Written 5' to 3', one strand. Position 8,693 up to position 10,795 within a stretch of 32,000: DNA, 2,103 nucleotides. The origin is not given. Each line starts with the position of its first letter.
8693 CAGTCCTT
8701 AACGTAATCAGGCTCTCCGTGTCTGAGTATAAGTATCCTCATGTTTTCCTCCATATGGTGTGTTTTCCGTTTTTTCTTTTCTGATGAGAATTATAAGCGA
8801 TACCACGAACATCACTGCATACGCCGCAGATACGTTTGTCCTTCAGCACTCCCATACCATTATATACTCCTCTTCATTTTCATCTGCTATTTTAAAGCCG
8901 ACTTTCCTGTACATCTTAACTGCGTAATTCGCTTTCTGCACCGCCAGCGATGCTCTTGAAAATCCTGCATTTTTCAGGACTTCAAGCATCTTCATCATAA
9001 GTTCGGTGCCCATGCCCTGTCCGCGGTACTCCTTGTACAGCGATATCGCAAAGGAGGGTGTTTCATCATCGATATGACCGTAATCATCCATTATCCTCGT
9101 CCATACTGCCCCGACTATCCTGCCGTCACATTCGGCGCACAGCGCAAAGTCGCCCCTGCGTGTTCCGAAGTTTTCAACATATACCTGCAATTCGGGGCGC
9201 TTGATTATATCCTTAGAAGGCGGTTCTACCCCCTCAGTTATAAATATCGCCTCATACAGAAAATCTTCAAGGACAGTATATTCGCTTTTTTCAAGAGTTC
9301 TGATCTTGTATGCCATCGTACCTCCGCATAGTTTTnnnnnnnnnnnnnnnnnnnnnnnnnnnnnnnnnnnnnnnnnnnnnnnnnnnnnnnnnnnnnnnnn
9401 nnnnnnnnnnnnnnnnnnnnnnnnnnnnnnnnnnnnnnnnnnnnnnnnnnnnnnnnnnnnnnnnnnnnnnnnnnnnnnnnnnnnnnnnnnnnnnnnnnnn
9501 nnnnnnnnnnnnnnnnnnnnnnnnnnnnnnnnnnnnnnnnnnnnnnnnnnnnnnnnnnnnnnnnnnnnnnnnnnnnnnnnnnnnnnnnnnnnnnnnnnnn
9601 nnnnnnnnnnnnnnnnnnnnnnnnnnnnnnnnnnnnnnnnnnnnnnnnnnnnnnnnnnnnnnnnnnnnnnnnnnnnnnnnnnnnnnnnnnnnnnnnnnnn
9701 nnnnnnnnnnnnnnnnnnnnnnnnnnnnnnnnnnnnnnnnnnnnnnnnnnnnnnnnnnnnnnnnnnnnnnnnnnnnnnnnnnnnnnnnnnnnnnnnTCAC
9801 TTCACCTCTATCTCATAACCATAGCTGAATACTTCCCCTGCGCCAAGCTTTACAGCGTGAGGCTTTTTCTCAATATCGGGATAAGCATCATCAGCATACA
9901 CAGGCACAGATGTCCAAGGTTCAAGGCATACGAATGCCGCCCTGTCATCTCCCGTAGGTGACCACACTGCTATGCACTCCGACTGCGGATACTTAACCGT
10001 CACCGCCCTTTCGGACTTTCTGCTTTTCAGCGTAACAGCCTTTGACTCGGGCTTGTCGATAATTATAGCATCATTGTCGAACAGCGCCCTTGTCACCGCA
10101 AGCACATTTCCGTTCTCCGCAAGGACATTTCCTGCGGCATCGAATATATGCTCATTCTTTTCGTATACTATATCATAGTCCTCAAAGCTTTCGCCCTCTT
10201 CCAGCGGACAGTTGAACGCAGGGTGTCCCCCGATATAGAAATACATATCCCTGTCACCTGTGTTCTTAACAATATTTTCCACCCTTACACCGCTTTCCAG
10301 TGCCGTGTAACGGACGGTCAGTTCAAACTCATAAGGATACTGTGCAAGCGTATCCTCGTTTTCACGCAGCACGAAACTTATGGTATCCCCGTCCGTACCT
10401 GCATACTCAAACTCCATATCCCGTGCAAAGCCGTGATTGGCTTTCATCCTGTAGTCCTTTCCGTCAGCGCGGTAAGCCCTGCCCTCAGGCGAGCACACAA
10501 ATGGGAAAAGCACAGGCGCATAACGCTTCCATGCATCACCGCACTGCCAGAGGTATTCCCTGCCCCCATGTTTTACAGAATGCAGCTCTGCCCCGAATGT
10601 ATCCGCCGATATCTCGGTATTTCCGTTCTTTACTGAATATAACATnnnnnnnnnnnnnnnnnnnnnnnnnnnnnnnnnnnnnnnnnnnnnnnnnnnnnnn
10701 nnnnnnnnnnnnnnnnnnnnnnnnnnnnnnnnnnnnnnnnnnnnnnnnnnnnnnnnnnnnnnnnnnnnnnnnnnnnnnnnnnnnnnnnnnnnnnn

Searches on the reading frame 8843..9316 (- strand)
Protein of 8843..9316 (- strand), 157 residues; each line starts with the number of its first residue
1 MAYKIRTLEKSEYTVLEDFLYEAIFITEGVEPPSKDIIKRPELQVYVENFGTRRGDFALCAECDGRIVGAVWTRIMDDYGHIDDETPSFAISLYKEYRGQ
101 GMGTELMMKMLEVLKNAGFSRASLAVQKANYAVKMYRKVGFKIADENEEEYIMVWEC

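Call 10: search_protein_families(library=pfam, proteins=[window:8843-9316:-])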
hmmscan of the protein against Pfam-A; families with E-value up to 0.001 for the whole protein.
window:8843-9316:- (157 aa): 6 families
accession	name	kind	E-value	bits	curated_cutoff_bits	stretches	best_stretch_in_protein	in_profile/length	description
PF00583.31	Acetyltransf_1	-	1.7e-14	54.5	20.7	1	48-141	25-116/116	Acetyltransferase (GNAT) family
PF13673.13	Acetyltransf_10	-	1.3e-13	51.5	23.6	1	29-150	9-116/128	Acetyltransferase (GNAT) domain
PF13508.13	Acetyltransf_7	-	8.7e-11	42.5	27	1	59-142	6-83/84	Acetyltransferase (GNAT) domain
PF13302.13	Acetyltransf_3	-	8.8e-06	26.9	25.4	1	53-142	51-138/138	Acetyltransferase (GNAT) domain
PF08445.16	FR47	-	3.2e-05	24.2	22.1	1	89-147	25-83/86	FR47-like protein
PF13527.13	Acetyltransf_9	-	0.00031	21.2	25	1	90-143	77-126/127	Acetyltransferase (GNAT) domain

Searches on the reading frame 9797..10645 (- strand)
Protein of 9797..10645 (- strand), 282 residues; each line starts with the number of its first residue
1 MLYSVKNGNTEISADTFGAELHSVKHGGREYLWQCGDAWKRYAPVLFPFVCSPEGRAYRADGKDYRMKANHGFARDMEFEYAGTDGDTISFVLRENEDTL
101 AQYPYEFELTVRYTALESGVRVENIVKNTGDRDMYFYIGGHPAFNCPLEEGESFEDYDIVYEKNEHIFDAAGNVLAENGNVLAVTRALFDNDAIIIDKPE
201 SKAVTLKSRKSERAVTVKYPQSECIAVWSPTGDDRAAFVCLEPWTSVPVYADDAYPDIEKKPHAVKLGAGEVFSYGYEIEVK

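Call 10: search_protein_families(library=pfam, proteins=[window:9797-10645:-])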
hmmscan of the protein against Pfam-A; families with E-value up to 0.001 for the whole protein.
window:9797-10645:- (282 aa): 1 family
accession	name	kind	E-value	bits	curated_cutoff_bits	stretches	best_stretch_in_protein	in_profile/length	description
PF01263.26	Aldose_epim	-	2.5e-25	89.9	27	1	2-244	2-277/299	Aldose 1-epimerase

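Call 48: find_homologous_proteins(query=window:9797-10645:-, max_evalue=1e-40)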
Query window:9797-10645:- (282 aa): 1930 proteins with E <= 1e-40 among 5430 candidates; the best 120 are listed.
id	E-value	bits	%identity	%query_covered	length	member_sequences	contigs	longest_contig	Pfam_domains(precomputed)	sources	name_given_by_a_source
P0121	1.5e-190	650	99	100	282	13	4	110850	PF01263.27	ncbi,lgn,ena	-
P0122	1.5e-166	571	84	100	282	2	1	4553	PF01263.27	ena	-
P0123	4.2e-164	563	84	100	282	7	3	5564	PF01263.27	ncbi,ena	-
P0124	8.8e-162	555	82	100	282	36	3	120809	PF01263.27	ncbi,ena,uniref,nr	ncbi:aldose 1-epimerase family protein [Ruminococcus sp.]|uniref:aldose 1-epimerase family protein n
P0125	2.2e-161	554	82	100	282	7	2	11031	PF01263.27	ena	-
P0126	1.6e-160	551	83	100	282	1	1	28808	PF01263.27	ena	-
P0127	4.6e-157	540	82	100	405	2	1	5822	PF01263.27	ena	-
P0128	3.0e-156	537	81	100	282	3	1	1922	PF01263.27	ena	-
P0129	2.8e-154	531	79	100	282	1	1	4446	PF01263.27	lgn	-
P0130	1.6e-150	519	77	100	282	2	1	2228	PF01263.27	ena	-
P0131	1.3e-148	512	77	100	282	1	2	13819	PF01263.27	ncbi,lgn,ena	-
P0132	2.1e-148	512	78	100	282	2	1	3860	PF01263.27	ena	-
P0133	5.7e-146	504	76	100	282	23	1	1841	PF01263.27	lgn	-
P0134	1.1e-145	503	75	100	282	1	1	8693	PF01263.27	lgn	-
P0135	3.0e-145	501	76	100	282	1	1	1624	PF01263.27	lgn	-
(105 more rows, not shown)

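Call 50: find_encoding_contigs(protein=P0124, flank=3000, max_places=4)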
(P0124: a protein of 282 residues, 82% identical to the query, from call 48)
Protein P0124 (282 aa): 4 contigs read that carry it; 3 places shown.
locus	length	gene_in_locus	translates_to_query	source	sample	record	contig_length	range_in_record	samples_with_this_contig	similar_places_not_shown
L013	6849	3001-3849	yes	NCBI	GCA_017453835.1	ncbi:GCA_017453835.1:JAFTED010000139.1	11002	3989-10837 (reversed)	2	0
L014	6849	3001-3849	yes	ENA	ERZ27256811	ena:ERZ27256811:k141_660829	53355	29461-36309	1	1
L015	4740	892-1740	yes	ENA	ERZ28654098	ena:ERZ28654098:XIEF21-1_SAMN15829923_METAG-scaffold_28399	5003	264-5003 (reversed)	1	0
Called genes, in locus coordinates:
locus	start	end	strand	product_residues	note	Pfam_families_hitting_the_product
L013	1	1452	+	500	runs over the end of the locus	PF00890:FAD_binding_2, PF07992:Pyr_redox_2 (faint)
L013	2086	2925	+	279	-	PF02749:QRPTase_N, PF01729:QRPTase_C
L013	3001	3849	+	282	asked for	PF01263:Aldose_epim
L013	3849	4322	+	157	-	PF02580:Tyr_Deacylase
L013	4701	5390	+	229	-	PF00300:His_Phos_1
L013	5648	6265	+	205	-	PF04055:Radical_SAM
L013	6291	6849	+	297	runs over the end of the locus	PF00288:GHMP_kinases_N, PF08544:GHMP_kinases_C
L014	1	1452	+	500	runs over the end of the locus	PF00890:FAD_binding_2, PF07992:Pyr_redox_2 (faint)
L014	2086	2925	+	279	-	PF02749:QRPTase_N, PF01729:QRPTase_C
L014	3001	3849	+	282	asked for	PF01263:Aldose_epim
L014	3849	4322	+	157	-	PF02580:Tyr_Deacylase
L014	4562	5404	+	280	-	PF00300:His_Phos_1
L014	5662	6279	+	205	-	PF04055:Radical_SAM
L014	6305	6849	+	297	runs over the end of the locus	PF00288:GHMP_kinases_N, PF08544:GHMP_kinases_C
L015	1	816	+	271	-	?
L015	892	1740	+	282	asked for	PF01263:Aldose_epim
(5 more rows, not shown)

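Call 51: find_encoding_contigs(protein=P0126, flank=3000, max_places=3)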
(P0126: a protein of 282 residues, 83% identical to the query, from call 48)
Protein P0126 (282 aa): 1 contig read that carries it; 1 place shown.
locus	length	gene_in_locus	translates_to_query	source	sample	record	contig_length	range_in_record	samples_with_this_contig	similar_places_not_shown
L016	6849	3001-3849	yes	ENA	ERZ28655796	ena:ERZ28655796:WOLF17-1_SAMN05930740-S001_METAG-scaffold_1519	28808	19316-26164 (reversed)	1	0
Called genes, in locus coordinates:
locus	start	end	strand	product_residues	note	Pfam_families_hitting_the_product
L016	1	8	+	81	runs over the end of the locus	-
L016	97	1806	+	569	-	-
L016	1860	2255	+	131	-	-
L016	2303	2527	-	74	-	-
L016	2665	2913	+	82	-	PF13443:HTH_26, PF01381:HTH_3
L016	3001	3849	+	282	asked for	PF01263:Aldose_epim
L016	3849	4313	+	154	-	PF02580:Tyr_Deacylase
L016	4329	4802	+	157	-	-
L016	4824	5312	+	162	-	PF00583:Acetyltransf_1, PF13673:Acetyltransf_10, PF13508:Acetyltransf_7, PF08445:FR47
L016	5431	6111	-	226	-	PF01381:HTH_3, PF12844:HTH_19 (weak), PF13560:HTH_31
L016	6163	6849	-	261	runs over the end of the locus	-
